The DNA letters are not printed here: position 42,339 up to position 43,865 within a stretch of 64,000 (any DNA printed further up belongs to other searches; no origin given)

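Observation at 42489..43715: Soluble globin-coupled histidine kinase sits at the head of the regulatory genes upstream of the cbb3 oxidase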

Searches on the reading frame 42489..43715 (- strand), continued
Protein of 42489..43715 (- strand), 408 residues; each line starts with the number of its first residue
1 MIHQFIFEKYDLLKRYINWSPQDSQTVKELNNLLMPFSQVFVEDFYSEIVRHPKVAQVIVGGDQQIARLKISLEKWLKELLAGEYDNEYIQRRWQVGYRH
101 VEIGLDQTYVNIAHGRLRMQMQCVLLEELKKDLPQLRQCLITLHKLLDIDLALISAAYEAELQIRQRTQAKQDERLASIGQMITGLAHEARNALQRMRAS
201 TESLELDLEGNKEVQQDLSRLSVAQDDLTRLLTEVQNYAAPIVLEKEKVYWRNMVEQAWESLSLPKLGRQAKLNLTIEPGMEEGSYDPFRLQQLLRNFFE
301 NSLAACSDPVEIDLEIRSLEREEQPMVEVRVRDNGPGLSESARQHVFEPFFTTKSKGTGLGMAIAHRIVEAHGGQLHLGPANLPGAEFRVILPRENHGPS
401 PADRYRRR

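Call 11: find_homologous_proteins(query=window:42489-43715:-, max_evalue=1e-10)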
Query window:42489-43715:- (408 aa): 3767 proteins with E <= 1e-10 among 8000 candidates; the best 120 are listed.
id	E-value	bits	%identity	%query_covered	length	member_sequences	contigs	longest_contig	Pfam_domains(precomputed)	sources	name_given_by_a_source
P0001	7.2e-269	909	100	100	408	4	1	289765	PF02518.32,PF11563.15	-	-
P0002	2.4e-209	713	78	100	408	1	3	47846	PF02518.32,PF11563.15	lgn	-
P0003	4.5e-204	696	78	100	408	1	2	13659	PF02518.32,PF11563.15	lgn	-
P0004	1.1e-196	672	73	100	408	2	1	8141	PF02518.32,PF11563.15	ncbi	-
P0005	3.1e-196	670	74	100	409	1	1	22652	PF02518.32,PF11563.15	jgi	jgi:signal transduction histidine kinase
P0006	4.0e-196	670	75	100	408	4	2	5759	PF02518.32,PF11563.15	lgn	-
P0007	5.1e-189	647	72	100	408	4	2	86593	PF02518.32,PF11563.15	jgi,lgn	jgi:signal transduction histidine kinase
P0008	3.9e-186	637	71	100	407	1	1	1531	PF02518.32,PF11563.15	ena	-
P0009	6.0e-178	610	68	98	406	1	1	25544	PF02518.32,PF11563.15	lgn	-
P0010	2.0e-176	605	67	99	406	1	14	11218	PF02518.32,PF11563.15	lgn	-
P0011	3.0e-175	601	67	100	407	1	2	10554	PF02518.32,PF11563.15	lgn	-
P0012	1.5e-173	596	66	100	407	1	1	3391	PF02518.32,PF11563.15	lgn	-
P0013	1.2e-172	593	67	100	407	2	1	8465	PF02518.32,PF11563.15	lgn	-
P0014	3.8e-171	588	66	99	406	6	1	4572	PF02518.32,PF11563.15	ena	-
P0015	1.3e-169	583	66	99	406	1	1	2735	PF02518.32,PF11563.15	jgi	jgi:signal transduction histidine kinase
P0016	4.6e-167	574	65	100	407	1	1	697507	PF02518.32,PF11563.15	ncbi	ncbi:MAG: protoglobin domain-containing protein [Gemmatales bacterium]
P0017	1.7e-157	543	73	85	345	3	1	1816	PF02518.32,PF11563.15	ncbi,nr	ncbi:MAG TPA: ATP-binding protein, partial [Gemmatales bacterium]|nr:ATP-binding protein [Gemmatales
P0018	2.0e-123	431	60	58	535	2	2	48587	PF02518.32,PF11563.15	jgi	jgi:PAS domain S-box-containing protein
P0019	3.1e-122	427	60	59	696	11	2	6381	PF13185.13,PF01590.33,PF02518.32,PF11563.15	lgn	-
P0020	1.5e-121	424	58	59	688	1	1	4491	PF13185.13,PF02518.32,PF11563.15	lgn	-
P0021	4.7e-121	423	55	58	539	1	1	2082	PF02518.32,PF11563.15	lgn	-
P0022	1.1e-120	422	60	59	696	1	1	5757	PF13185.13,PF02518.32,PF11563.15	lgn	-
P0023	5.2e-120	419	55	58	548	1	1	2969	PF02518.32,PF11563.15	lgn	-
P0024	2.2e-119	417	57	57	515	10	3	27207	PF02518.32,PF11563.15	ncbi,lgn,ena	-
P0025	6.3e-119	416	55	63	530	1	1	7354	PF02518.32,PF11563.15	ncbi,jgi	jgi:PAS domain S-box-containing protein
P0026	4.8e-117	410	53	63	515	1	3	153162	PF02518.32,PF11563.15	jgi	jgi:signal transduction histidine kinase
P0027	1.6e-116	408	58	56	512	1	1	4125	PF02518.32,PF11563.15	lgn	-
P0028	2.9e-114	400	54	58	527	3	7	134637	PF02518.32,PF11563.15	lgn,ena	-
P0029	4.2e-114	400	54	60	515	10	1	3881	PF02518.32,PF11563.15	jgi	jgi:signal transduction histidine kinase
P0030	1.6e-111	391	52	56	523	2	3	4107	PF08447.19,PF13426.14,PF13188.14,PF08448.17,PF02518.32,PF00512.32,PF00989.32,PF11563.15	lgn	-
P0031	4.9e-109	383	53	64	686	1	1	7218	PF02518.32,PF00512.32,PF11563.15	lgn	-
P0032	6.4e-107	376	54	58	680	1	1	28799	PF02518.32,PF11563.15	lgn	-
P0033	1.0e-106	376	52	56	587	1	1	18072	PF08447.19,PF13426.14,PF13188.14,PF08448.17,PF02518.32,PF00989.32,PF11563.15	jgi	jgi:PAS domain S-box-containing protein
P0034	1.1e-106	375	51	55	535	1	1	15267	PF08447.19,PF08448.17,PF02518.32,PF00989.32,PF11563.15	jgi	jgi:PAS domain S-box-containing protein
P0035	2.1e-106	375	49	63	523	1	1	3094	PF13426.14,PF08448.17,PF02518.32,PF00512.32,PF00989.32,PF11563.15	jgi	-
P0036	3.6e-106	374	54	55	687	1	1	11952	PF13188.14,PF01590.33,PF02518.32,PF11563.15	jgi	-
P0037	7.1e-106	373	55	55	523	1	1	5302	PF13426.14,PF08448.17,PF02518.32,PF00512.32,PF00989.32,PF11563.15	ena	-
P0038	1.3e-105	372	53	56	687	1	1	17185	PF13185.13,PF01590.33,PF02518.32,PF13492.13,PF00512.32,PF11563.15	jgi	jgi:PAS domain S-box-containing protein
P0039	2.7e-105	371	57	55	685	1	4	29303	PF13185.13,PF01590.33,PF02518.32,PF13492.13,PF00512.32,PF11563.15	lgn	-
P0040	3.0e-105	371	53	55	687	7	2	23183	PF01590.33,PF02518.32,PF13492.13,PF00512.32,PF11563.15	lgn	-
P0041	3.1e-105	371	51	55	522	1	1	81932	PF08448.17,PF02518.32,PF00989.32,PF11563.15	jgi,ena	jgi:PAS domain S-box-containing protein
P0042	4.0e-105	370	55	54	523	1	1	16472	PF08448.17,PF02518.32,PF00512.32,PF00989.32,PF11563.15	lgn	-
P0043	9.2e-105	369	51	61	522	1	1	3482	PF13426.14,PF08448.17,PF02518.32,PF00512.32,PF00989.32,PF11563.15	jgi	-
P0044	1.5e-104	369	55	55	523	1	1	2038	PF13426.14,PF08448.17,PF02518.32,PF00512.32,PF00989.32,PF11563.15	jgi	jgi:PAS domain S-box-containing protein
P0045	1.5e-104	368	54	58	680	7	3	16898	PF02518.32,PF11563.15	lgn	-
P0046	1.9e-104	368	57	55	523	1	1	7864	PF13426.14,PF08448.17,PF02518.32,PF00512.32,PF00989.32,PF11563.15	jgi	jgi:PAS domain S-box-containing protein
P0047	2.1e-104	368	50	59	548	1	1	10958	PF13188.14,PF08448.17,PF02518.32,PF11563.15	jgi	jgi:signal transduction histidine kinase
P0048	4.2e-104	367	47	55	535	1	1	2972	PF08447.19,PF13426.14,PF13188.14,PF08448.17,PF02518.32,PF00989.32,PF11563.15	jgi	jgi:PAS domain S-box-containing protein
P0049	4.6e-104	367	48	59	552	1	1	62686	PF08447.19,PF13426.14,PF08448.17,PF02518.32,PF00989.32,PF11563.15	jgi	jgi:PAS domain S-box-containing protein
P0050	7.1e-104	366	58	54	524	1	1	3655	PF08447.19,PF08448.17,PF02518.32,PF00512.32,PF00989.32,PF11563.15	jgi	jgi:PAS domain S-box-containing protein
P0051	7.6e-104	366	48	65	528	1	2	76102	PF08447.19,PF13426.14,PF08448.17,PF02518.32,PF00512.32,PF00989.32,PF11563.15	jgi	jgi:PAS domain S-box-containing protein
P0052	8.9e-104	366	47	95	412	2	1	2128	PF02518.32,PF11563.15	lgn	-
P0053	1.2e-103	365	54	55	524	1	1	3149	PF08447.19,PF08448.17,PF02518.32,PF00512.32,PF00989.32,PF11563.15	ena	-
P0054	1.9e-103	365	55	55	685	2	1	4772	PF13185.13,PF01590.33,PF02518.32,PF13492.13,PF00512.32,PF11563.15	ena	-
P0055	2.5e-103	364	54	54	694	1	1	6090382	PF13185.13,PF01590.33,PF02518.32,PF13492.13,PF00512.32,PF11563.15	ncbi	-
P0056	2.8e-103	364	55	55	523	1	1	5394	PF08447.19,PF13426.14,PF08448.17,PF02518.32,PF00512.32,PF00989.32,PF11563.15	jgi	jgi:PAS domain S-box-containing protein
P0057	3.2e-103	364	55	55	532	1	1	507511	PF08447.19,PF13426.14,PF08448.17,PF02518.32,PF00512.32,PF00989.32,PF11563.15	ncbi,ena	-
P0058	4.1e-103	364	56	55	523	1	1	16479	PF08448.17,PF02518.32,PF00512.32,PF00989.32,PF11563.15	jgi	jgi:PAS domain S-box-containing protein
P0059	4.3e-103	364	52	56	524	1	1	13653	PF08447.19,PF13426.14,PF08448.17,PF02518.32,PF00512.32,PF00989.32,PF11563.15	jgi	jgi:two-component system sensor kinase FixL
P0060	5.3e-103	363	50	56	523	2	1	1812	PF13426.14,PF08448.17,PF02518.32,PF00512.32,PF00989.32,PF11563.15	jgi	jgi:PAS domain S-box-containing protein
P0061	5.9e-103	363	45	64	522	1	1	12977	PF08447.19,PF13426.14,PF08448.17,PF02518.32,PF00989.32,PF11563.15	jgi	jgi:PAS domain S-box-containing protein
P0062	6.3e-103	363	55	55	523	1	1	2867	PF13426.14,PF08448.17,PF02518.32,PF00512.32,PF00989.32,PF11563.15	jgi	jgi:PAS domain S-box-containing protein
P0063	7.1e-103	363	51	56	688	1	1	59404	PF13185.13,PF02518.32,PF13492.13,PF00512.32,PF11563.15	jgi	jgi:PAS domain S-box-containing protein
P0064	7.5e-103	363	56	55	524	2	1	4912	PF02518.32,PF00512.32,PF00989.32,PF11563.15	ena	-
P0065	8.9e-103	363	49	61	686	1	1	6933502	PF01590.33,PF02518.32,PF13492.13,PF11563.15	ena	-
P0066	1.1e-102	362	51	56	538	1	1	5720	PF08447.19,PF13426.14,PF13188.14,PF08448.17,PF02518.32,PF00512.32,PF00989.32,PF11563.15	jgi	jgi:PAS domain S-box-containing protein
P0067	1.2e-102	362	54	57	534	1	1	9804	PF08447.19,PF13426.14,PF13188.14,PF08448.17,PF02518.32,PF00512.32,PF00989.32,PF11563.15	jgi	jgi:PAS domain S-box-containing protein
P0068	1.5e-102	362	54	55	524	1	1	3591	PF08448.17,PF02518.32,PF00512.32,PF00989.32,PF11563.15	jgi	jgi:PAS domain S-box-containing protein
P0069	1.5e-102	362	47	97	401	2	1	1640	PF02518.32,PF00512.32,PF11563.15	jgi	jgi:signal transduction histidine kinase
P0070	2.0e-102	361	56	54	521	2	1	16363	PF08448.17,PF02518.32,PF00989.32,PF11563.15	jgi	jgi:PAS domain S-box-containing protein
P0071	2.2e-102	361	51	55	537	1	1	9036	PF08447.19,PF13426.14,PF08448.17,PF02518.32,PF00989.32,PF11563.15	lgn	-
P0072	2.7e-102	361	49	55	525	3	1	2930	PF13426.14,PF02518.32,PF00989.32,PF11563.15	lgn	-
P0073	2.8e-102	361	55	55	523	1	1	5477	PF08447.19,PF13426.14,PF08448.17,PF02518.32,PF00512.32,PF00989.32,PF11563.15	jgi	jgi:PAS domain S-box-containing protein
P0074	3.0e-102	361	55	55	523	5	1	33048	PF13426.14,PF08448.17,PF02518.32,PF00512.32,PF00989.32,PF11563.15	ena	-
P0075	3.1e-102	361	56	55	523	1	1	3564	PF13426.14,PF08448.17,PF02518.32,PF00512.32,PF00989.32,PF11563.15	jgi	jgi:PAS domain S-box-containing protein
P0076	3.6e-102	361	46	56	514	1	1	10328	PF08447.19,PF13426.14,PF13188.14,PF08448.17,PF02518.32,PF00512.32,PF00989.32,PF11563.15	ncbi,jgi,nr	ncbi:MAG TPA: protoglobin domain-containing protein [Gemmataceae bacterium]|jgi:hypothetical protein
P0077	4.1e-102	360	51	61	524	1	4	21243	PF08447.19,PF13426.14,PF08448.17,PF02518.32,PF00512.32,PF00989.32,PF11563.15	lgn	-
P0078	4.9e-102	360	49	58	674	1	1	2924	PF13185.13,PF01590.33,PF02518.32,PF13492.13,PF00512.32,PF11563.15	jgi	-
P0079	5.0e-102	360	47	61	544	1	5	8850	PF08447.19,PF13426.14,PF08448.17,PF02518.32,PF00512.32,PF00989.32,PF11563.15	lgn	-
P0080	5.0e-102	360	54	55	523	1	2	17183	PF08447.19,PF13426.14,PF08448.17,PF02518.32,PF00512.32,PF00989.32,PF11563.15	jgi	jgi:PAS domain S-box-containing protein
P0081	7.2e-102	360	54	55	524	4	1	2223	PF13426.14,PF08448.17,PF02518.32,PF00512.32,PF00989.32,PF11563.15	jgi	jgi:two-component system, LuxR family, sensor kinase FixL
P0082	8.0e-102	360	56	54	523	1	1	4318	PF08447.19,PF13188.14,PF08448.17,PF02518.32,PF00512.32,PF00989.32,PF11563.15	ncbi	-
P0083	8.0e-102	360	54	55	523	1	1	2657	PF13426.14,PF08448.17,PF02518.32,PF00512.32,PF00989.32,PF11563.15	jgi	jgi:hypothetical protein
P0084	8.5e-102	359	54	54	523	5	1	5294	PF13426.14,PF02518.32,PF00512.32,PF00989.32,PF11563.15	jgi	jgi:two-component system, LuxR family, sensor kinase FixL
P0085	9.0e-102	359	48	56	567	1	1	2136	PF08447.19,PF13426.14,PF08448.17,PF02518.32,PF00512.32,PF00989.32,PF11563.15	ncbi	-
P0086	9.2e-102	359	55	55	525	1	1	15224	PF08448.17,PF02518.32,PF00512.32,PF00989.32,PF11563.15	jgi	jgi:PAS domain S-box-containing protein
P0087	9.2e-102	359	56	54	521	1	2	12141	PF08447.19,PF13188.14,PF08448.17,PF02518.32,PF00512.32,PF00989.32,PF11563.15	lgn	-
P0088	9.7e-102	359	49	56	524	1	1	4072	PF08447.19,PF13426.14,PF08448.17,PF02518.32,PF00989.32,PF11563.15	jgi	jgi:two-component system, LuxR family, sensor kinase FixL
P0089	1.1e-101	359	52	55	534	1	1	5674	PF13426.14,PF08448.17,PF02518.32,PF00989.32,PF11563.15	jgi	jgi:PAS domain S-box-containing protein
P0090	1.2e-101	359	53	55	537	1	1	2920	PF08447.19,PF13426.14,PF13188.14,PF08448.17,PF02518.32,PF00989.32,PF11563.15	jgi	jgi:hypothetical protein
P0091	1.2e-101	359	54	55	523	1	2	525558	PF08447.19,PF13426.14,PF08448.17,PF02518.32,PF00512.32,PF00989.32,PF11563.15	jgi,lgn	jgi:two-component system sensor kinase FixL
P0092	1.5e-101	359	50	56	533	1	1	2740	PF08447.19,PF13426.14,PF08448.17,PF02518.32,PF00512.32,PF00989.32,PF11563.15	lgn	-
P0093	1.6e-101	359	47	55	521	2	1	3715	PF08448.17,PF02518.32,PF00989.32,PF11563.15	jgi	jgi:PAS domain S-box-containing protein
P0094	2.0e-101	358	55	55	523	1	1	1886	PF08447.19,PF13426.14,PF08448.17,PF02518.32,PF00512.32,PF00989.32,PF11563.15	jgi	jgi:PAS domain S-box-containing protein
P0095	2.1e-101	358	48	56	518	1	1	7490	PF08447.19,PF08448.17,PF02518.32,PF00989.32,PF11563.15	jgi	jgi:PAS domain S-box-containing protein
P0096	2.2e-101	358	47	97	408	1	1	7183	PF02518.32,PF11563.15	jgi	jgi:signal transduction histidine kinase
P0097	2.2e-101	358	52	55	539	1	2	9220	PF08447.19,PF13426.14,PF08448.17,PF02518.32,PF00989.32,PF11563.15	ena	-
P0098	2.6e-101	358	54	54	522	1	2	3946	PF02518.32,PF00512.32,PF00989.32,PF11563.15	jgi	jgi:hypothetical protein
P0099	3.9e-101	357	49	54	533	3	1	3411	PF08448.17,PF02518.32,PF00512.32,PF00989.32,PF11563.15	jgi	jgi:hypothetical protein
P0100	4.0e-101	357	55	55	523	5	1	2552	PF13426.14,PF08448.17,PF02518.32,PF00512.32,PF00989.32,PF11563.15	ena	-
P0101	4.2e-101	357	57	55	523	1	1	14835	PF08447.19,PF13426.14,PF08448.17,PF02518.32,PF00512.32,PF00989.32,PF11563.15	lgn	-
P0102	4.3e-101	357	50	56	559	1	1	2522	PF13426.14,PF13188.14,PF08448.17,PF02518.32,PF00512.32,PF00989.32,PF11563.15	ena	-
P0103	6.0e-101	357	48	57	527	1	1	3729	PF08448.17,PF02518.32,PF00989.32,PF11563.15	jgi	jgi:PAS domain S-box-containing protein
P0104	6.8e-101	356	52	55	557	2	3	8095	PF02518.32,PF00512.32,PF11563.15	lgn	-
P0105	7.3e-101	356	53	55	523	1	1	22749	PF08447.19,PF13426.14,PF08448.17,PF02518.32,PF00512.32,PF00989.32,PF11563.15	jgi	jgi:PAS domain S-box-containing protein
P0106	7.6e-101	356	54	55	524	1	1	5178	PF08448.17,PF02518.32,PF00989.32,PF11563.15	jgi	jgi:PAS domain S-box-containing protein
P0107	7.8e-101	356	53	55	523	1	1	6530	PF08447.19,PF08448.17,PF02518.32,PF00512.32,PF00989.32,PF11563.15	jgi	jgi:two-component system sensor kinase FixL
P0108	8.4e-101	356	55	55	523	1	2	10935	PF08448.17,PF02518.32,PF00512.32,PF00989.32,PF11563.15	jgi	jgi:PAS domain S-box-containing protein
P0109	8.4e-101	356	54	56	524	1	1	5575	PF02518.32,PF00512.32,PF00989.32,PF11563.15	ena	-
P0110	8.8e-101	356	55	55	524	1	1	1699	PF08447.19,PF13426.14,PF13188.14,PF08448.17,PF02518.32,PF00512.32,PF00989.32,PF11563.15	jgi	-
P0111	9.4e-101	356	50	55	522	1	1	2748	PF13426.14,PF08448.17,PF02518.32,PF00989.32,PF11563.15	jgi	jgi:PAS domain S-box-containing protein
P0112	1.1e-100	356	51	56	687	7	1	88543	PF13185.13,PF01590.33,PF02518.32,PF13492.13,PF00512.32,PF11563.15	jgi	jgi:PAS domain S-box-containing protein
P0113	1.2e-100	356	53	55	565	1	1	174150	PF02518.32,PF00512.32,PF00989.32,PF11563.15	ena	-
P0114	1.3e-100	356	50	56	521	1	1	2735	PF08448.17,PF02518.32,PF00989.32,PF11563.15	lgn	-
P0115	1.4e-100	355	57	54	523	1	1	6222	PF08447.19,PF08448.17,PF02518.32,PF00512.32,PF00989.32,PF11563.15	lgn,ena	-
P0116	1.5e-100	355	48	55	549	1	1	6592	PF08447.19,PF13426.14,PF08448.17,PF02518.32,PF00989.32,PF11563.15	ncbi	-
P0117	1.8e-100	355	48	55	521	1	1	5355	PF08448.17,PF02518.32,PF00512.32,PF00989.32,PF11563.15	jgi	jgi:PAS domain S-box-containing protein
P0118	1.9e-100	355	53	55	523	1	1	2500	PF13426.14,PF08448.17,PF02518.32,PF00512.32,PF00989.32,PF11563.15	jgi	jgi:two-component system sensor kinase FixL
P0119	2.2e-100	355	49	57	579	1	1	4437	PF08448.17,PF02518.32,PF00512.32,PF00989.32,PF11563.15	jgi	jgi:PAS domain S-box-containing protein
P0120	2.3e-100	355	48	56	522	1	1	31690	PF13426.14,PF08448.17,PF02518.32,PF00989.32,PF11563.15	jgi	jgi:two-component system sensor kinase FixL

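Call 18: find_encoding_contigs(protein=P0016, flank=10000, max_places=2)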
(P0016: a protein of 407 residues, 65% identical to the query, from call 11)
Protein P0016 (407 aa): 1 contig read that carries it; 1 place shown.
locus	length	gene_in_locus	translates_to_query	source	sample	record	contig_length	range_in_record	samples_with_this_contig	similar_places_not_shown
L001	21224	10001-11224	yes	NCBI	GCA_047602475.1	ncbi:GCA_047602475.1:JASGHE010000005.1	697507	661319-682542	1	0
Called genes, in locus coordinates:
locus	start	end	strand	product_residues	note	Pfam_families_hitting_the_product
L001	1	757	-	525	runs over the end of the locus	PF13230:GATase_4 (weak), PF13522:GATase_6, PF13537:GATase_7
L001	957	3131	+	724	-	-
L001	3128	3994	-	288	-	PF01557:FAA_hydrolase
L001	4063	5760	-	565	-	PF04542:Sigma70_r2, PF08281:Sigma70_r4_2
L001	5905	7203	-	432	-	PF09861:Lar_N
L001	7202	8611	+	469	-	PF08245:Mur_ligase_M, PF02875:Mur_ligase_C, PF27239:FOL3_C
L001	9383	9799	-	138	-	-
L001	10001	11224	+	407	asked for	PF11563:Protoglobin, PF02518:HATPase_c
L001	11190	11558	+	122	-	PF00072:Response_reg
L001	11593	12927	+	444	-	PF00072:Response_reg, PF00158:Sigma54_activat, PF14532:Sigma54_activ_2, PF07724:AAA_2 (weak), PF07728:AAA_5, PF00004:AAA (weak), PF25601:AAA_lid_14, PF02954:HTH_8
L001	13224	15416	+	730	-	PF00115:COX1, PF02433:FixO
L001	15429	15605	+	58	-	-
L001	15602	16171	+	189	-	PF14715:FixP_N, PF13442:Cytochrome_CBB3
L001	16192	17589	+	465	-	PF12801:Fer4_5, PF13187:Fer4_9 (faint), PF13534:Fer4_17 (faint), PF12837:Fer4_6 (faint), PF12838:Fer4_7 (weak), PF13183:Fer4_8 (faint), PF13746:Fer4_18, PF11614:FixG_C, +1 more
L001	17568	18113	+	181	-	PF05751:FixH, PF13115:YtkA (weak)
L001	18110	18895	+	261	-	PF13386:DsbD_2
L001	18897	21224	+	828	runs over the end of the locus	PF12156:ATPase-cat_bd, PF00403:HMA (weak), PF00122:E1-E2_ATPase, PF00702:Hydrolase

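Call 19: find_encoding_contigs(protein=P0007, flank=10000, max_places=2)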
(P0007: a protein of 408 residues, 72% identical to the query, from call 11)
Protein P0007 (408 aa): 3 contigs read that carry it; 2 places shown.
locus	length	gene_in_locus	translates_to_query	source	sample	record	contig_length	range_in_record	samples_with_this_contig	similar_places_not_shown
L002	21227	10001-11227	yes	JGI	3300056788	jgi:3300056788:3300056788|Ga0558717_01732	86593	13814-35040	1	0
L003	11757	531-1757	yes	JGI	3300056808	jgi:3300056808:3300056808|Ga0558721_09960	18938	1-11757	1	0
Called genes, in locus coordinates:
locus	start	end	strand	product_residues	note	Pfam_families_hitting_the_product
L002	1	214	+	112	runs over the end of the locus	-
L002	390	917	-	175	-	PF00403:HMA (weak)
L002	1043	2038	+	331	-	-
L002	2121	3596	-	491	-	PF02934:GatB_N, PF02637:GatB_Yqey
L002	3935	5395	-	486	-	PF01425:Amidase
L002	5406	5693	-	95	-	PF02686:GatC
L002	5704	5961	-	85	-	PF00830:Ribosomal_L28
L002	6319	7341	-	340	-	PF07963:N_methyl (weak), PF07596:SBP_bac_10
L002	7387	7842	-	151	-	-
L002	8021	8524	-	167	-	-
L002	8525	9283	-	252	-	PF12951:PATR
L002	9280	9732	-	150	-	-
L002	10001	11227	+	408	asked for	PF11563:Protoglobin, PF02518:HATPase_c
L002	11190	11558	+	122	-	PF00072:Response_reg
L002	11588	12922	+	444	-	PF00072:Response_reg, PF00158:Sigma54_activat, PF14532:Sigma54_activ_2, PF07724:AAA_2 (weak), PF07728:AAA_5, PF25601:AAA_lid_14, PF02954:HTH_8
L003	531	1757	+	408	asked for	PF11563:Protoglobin, PF02518:HATPase_c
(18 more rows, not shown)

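Call 20: find_encoding_contigs(protein=P0002, flank=10000, max_places=2)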
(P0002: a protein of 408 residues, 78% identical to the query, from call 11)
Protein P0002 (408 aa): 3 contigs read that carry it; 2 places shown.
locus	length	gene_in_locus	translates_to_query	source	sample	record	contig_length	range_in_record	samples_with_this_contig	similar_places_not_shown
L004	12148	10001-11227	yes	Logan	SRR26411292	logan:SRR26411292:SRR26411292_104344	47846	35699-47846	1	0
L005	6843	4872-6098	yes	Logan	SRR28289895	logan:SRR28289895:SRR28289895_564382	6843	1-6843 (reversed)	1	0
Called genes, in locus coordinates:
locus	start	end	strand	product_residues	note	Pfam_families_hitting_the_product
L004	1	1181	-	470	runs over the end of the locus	PF07394:DUF1501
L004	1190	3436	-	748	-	PF07583:PSCyt2, PF07587:PSD1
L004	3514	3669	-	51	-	-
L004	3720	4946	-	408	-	PF00578:AhpC-TSA, PF08534:Redoxin, PF00085:Thioredoxin (weak), PF13905:Thioredoxin_8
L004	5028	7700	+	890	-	PF00069:Pkinase, PF07714:PK_Tyr_Ser-Thr, PF03109:ABC1 (weak), PF07719:TPR_2 (faint)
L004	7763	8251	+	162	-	-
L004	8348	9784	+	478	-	PF07394:DUF1501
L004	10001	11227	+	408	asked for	PF11563:Protoglobin, PF02518:HATPase_c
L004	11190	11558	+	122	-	PF00072:Response_reg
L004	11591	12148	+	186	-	?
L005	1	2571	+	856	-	?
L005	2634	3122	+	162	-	-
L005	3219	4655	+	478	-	PF07394:DUF1501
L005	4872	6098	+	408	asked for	PF11563:Protoglobin, PF02518:HATPase_c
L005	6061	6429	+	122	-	PF00072:Response_reg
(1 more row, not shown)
